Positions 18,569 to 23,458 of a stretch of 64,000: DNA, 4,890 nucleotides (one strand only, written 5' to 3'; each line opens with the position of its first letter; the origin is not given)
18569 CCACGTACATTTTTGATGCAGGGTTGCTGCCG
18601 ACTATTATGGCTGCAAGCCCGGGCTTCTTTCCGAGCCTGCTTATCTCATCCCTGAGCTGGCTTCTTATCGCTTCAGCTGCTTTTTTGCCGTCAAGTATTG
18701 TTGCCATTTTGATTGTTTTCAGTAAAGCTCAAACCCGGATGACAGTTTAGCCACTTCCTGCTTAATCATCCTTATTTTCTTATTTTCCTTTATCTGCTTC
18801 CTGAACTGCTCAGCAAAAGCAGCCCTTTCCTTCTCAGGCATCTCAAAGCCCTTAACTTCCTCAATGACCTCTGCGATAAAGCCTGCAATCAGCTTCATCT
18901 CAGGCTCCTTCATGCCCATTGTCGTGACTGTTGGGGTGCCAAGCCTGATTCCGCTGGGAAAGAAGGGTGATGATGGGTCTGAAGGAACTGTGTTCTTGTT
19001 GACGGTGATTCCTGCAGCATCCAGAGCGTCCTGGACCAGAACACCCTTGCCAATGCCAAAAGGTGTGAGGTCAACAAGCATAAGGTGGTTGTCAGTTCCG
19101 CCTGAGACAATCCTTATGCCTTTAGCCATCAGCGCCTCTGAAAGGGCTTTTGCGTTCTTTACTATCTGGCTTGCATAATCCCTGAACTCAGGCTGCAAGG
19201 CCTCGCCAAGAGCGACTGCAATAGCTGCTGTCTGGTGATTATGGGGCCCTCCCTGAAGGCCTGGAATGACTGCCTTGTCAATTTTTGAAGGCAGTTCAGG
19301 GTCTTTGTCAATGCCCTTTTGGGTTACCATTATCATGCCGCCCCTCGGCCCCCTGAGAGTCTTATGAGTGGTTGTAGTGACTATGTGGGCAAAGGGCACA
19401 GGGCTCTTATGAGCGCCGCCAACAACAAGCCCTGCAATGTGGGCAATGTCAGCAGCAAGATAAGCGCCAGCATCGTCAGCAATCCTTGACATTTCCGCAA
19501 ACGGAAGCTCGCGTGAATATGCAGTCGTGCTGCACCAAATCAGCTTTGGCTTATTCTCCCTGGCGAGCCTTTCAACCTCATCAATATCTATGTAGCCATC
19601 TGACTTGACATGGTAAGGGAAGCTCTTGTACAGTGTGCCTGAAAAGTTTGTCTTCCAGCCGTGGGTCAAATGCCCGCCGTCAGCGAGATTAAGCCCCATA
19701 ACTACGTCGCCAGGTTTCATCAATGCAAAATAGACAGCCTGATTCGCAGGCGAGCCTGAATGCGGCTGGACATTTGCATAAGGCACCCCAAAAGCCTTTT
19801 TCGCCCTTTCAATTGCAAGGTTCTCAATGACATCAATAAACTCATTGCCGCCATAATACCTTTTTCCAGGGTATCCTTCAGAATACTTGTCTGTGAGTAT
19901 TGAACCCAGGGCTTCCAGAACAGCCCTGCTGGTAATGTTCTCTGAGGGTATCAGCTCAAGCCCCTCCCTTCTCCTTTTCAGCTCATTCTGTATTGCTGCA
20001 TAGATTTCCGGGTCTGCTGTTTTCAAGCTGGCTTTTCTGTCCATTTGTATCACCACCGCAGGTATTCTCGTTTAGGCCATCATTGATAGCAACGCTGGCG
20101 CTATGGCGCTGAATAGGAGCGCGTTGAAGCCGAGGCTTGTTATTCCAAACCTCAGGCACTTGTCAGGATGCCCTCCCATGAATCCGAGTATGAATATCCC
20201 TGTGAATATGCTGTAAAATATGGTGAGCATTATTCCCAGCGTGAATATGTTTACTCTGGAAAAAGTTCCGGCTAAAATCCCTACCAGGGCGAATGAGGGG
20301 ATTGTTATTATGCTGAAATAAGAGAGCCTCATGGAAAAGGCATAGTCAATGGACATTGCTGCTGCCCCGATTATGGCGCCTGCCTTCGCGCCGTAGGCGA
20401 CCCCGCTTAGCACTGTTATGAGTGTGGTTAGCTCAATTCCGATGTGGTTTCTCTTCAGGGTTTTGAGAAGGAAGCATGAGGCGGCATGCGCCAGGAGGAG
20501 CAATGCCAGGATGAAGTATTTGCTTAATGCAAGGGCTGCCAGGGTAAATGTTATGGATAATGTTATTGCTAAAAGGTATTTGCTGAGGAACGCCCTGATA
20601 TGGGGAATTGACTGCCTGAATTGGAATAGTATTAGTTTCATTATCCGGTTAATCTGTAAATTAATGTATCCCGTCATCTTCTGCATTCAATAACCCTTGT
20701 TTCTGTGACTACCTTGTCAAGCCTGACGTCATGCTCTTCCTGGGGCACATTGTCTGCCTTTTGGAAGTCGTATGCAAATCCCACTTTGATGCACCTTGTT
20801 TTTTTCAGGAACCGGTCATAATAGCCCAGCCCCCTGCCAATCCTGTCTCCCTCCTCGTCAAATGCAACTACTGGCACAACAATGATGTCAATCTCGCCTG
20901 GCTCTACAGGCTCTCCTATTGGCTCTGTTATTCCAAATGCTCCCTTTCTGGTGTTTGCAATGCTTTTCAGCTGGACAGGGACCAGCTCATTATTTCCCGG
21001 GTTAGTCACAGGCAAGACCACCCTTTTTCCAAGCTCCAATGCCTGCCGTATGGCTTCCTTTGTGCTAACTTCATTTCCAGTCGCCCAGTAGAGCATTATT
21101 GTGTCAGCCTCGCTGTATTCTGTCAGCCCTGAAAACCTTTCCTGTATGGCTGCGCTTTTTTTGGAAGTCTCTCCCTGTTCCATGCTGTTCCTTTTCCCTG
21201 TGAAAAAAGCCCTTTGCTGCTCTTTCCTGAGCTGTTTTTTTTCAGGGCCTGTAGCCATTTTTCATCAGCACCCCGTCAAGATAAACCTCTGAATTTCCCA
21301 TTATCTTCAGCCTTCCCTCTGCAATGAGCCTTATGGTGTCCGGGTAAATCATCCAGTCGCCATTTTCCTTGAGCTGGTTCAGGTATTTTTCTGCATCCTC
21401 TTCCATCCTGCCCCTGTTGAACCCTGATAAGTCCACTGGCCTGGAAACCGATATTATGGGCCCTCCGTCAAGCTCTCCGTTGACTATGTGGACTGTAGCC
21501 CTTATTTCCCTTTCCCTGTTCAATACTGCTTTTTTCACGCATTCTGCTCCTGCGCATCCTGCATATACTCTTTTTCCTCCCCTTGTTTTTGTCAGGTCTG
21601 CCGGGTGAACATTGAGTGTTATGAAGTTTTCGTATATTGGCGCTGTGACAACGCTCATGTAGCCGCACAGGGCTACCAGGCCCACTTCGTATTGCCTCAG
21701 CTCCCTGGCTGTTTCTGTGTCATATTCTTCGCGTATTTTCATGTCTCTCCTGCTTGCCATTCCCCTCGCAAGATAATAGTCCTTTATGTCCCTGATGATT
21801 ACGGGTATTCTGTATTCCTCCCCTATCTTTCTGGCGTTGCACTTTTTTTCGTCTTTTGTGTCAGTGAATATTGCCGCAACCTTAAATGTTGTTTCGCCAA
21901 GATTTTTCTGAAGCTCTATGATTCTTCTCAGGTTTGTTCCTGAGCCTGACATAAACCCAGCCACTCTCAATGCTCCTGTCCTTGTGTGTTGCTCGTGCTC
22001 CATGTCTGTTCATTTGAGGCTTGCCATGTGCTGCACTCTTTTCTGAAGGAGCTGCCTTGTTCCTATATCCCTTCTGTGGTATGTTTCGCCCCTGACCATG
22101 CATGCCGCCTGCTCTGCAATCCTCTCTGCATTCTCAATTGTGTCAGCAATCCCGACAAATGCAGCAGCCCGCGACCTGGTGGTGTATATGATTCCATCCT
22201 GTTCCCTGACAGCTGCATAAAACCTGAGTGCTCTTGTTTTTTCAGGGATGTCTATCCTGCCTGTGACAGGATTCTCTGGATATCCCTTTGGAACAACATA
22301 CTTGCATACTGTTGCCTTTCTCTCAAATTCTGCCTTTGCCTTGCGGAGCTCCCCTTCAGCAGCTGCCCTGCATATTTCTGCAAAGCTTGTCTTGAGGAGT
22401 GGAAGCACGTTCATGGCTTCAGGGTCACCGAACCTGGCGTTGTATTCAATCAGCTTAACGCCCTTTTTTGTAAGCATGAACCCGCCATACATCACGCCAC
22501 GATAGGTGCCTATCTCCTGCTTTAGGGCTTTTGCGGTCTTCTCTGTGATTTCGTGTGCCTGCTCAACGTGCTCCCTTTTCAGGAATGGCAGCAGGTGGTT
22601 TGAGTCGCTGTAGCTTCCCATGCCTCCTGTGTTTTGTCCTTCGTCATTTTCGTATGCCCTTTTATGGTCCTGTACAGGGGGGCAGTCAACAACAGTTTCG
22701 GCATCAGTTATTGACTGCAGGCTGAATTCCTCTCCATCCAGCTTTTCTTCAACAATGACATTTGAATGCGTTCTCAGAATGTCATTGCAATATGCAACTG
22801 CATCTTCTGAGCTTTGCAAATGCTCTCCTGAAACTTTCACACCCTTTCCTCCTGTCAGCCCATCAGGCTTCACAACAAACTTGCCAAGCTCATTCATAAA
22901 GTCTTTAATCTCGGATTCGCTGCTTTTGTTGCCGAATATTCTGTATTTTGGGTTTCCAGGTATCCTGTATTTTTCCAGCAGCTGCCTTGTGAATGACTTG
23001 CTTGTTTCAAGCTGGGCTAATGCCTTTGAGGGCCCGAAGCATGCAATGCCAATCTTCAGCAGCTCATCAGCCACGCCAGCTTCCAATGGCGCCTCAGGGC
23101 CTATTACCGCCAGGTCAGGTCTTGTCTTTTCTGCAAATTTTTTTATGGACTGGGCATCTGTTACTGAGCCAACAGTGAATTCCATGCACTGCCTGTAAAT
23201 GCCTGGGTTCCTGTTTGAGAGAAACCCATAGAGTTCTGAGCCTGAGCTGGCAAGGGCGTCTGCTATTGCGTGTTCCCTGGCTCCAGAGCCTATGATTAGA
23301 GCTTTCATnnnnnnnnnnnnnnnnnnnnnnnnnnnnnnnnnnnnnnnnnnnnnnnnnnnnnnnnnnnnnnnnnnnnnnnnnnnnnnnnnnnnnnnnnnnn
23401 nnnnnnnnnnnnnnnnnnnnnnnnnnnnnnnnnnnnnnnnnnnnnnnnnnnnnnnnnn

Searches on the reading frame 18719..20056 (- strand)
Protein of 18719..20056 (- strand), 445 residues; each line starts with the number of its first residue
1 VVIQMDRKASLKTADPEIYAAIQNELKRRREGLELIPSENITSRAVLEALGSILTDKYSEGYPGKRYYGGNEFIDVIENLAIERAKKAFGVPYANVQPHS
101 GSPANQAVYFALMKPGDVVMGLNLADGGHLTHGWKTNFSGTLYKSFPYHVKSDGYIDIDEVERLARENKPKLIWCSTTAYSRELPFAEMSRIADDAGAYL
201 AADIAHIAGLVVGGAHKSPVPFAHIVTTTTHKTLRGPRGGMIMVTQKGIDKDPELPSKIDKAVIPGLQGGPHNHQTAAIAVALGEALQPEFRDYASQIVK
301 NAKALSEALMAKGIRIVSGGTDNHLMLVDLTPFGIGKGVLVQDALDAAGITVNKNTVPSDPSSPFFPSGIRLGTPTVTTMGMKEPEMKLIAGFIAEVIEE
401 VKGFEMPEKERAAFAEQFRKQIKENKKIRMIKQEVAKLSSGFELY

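Call 8: search_protein_families(library=pfam, proteins=[window:18719-20056:-], max_evalue=0.00001)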
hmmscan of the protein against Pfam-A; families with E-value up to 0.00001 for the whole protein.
window:18719-20056:- (445 aa): 1 family
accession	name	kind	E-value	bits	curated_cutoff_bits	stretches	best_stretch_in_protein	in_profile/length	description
PF00464.25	SHMT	-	5.6e-161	536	27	1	11-394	1-399/399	Serine hydroxymethyltransferase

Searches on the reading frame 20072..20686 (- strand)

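Call 8: search_protein_families(library=pfam, proteins=[window:20072-20686:-], max_evalue=0.00001)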
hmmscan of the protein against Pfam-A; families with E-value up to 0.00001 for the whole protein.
window:20072-20686:- (204 aa): 0 families

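Call 11: search_protein_families(library=ncbifam, proteins=[window:20072-20686:-], max_evalue=0.01)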
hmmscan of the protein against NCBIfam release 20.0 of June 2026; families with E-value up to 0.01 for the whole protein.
window:20072-20686:- (204 aa): 0 families

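Call 15: search_protein_families(library=pfam, proteins=[window:20072-20686:-], max_evalue=1)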
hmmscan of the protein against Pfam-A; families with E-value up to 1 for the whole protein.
window:20072-20686:- (204 aa): 1 family
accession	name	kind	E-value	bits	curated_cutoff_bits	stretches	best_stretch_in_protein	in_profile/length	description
PF14963.11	Get2_like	-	0.34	11.4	25.2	1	29-59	180-210/270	Get2-like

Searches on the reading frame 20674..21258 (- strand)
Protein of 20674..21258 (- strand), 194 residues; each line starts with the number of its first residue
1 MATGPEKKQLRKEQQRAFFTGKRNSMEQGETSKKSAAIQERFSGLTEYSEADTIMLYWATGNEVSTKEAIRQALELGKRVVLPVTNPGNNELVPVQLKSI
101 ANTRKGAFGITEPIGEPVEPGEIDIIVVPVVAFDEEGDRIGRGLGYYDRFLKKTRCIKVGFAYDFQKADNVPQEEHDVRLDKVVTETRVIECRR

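Call 8: search_protein_families(library=pfam, proteins=[window:20674-21258:-], max_evalue=0.00001)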
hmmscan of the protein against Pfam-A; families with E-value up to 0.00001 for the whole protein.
window:20674-21258:- (194 aa): 1 family
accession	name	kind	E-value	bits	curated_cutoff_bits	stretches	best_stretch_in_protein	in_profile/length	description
PF01812.26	5-FTHF_cyc-lig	-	2.5e-42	145.3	27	1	12-186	1-186/186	5-formyltetrahydrofolate cyclo-ligase family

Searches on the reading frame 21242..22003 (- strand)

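Call 8: search_protein_families(library=pfam, proteins=[window:21242-22003:-], max_evalue=0.00001)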
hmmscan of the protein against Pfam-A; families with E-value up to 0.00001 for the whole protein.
window:21242-22003:- (253 aa): 1 family
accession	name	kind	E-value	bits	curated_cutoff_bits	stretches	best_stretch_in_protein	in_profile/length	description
PF00551.24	Formyl_trans_N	-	4.3e-16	59.6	26.1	1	13-188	2-153/181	Formyl transferase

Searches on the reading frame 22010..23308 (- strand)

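Call 8: search_protein_families(library=pfam, proteins=[window:22010-23308:-], max_evalue=0.00001)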
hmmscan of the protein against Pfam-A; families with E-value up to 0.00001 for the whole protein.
window:22010-23308:- (432 aa): 3 families
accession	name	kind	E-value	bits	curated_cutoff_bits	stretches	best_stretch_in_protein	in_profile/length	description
PF01071.24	GARS_A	-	6e-57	193.1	27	1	102-298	1-194/194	Phosphoribosylglycinamide synthetase, ATP-grasp (A) domain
PF02844.21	GARS_N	-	3.9e-25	88.9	29.5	1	1-101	1-100/100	Phosphoribosylglycinamide synthetase, N domain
PF02843.22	GARS_C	-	6.8e-13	49.2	34.8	1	333-418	1-92/92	Phosphoribosylglycinamide synthetase, C domain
